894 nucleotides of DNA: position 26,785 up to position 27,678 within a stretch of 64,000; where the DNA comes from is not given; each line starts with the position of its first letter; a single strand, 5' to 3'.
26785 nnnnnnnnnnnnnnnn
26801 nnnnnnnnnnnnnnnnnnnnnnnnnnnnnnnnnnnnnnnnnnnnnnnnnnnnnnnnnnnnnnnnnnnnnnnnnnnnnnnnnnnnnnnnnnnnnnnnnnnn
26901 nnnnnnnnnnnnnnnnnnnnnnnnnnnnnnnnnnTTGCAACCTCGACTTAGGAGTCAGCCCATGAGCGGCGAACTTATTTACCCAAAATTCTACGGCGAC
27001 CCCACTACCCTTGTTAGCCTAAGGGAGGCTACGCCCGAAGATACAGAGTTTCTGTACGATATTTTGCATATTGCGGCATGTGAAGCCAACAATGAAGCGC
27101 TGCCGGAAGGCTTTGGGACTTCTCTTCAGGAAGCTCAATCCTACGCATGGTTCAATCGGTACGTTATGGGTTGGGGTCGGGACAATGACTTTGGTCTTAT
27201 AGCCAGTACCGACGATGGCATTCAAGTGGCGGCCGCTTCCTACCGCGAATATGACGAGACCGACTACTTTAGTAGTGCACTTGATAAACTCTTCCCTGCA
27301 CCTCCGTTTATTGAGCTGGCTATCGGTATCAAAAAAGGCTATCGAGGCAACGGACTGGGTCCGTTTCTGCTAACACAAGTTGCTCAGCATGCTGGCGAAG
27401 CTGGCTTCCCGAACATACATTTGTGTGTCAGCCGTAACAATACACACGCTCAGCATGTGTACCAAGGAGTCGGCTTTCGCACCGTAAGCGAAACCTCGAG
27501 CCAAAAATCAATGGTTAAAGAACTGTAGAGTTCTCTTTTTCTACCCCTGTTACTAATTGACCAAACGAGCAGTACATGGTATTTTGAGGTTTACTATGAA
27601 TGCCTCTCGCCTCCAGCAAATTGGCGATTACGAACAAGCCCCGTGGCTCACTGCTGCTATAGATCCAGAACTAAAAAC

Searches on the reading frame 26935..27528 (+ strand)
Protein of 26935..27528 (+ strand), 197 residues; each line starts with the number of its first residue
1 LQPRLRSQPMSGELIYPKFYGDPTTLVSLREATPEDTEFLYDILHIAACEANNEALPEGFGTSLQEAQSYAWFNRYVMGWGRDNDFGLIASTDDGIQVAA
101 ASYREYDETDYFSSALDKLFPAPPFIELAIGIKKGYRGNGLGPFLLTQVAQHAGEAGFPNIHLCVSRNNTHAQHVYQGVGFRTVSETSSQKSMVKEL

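Call 61: search_protein_families(library=pfam, proteins=[window:26935-27528:+], max_evalue=0.001)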
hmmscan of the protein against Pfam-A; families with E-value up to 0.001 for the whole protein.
window:26935-27528:+ (197 aa): 5 families
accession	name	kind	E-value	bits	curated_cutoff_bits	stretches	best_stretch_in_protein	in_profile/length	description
PF00583.31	Acetyltransf_1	-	1.5e-11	45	20.7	1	55-181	11-116/116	Acetyltransferase (GNAT) family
PF13302.13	Acetyltransf_3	-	7.5e-09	36.8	25.4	1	29-182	4-138/138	Acetyltransferase (GNAT) domain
PF13508.13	Acetyltransf_7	-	1.5e-06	28.9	27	1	95-182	12-83/84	Acetyltransferase (GNAT) domain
PF13673.13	Acetyltransf_10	-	1e-05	26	23.6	1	132-190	59-116/128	Acetyltransferase (GNAT) domain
PF08445.16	FR47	-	5.3e-05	23.6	22.1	1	129-186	26-82/86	FR47-like protein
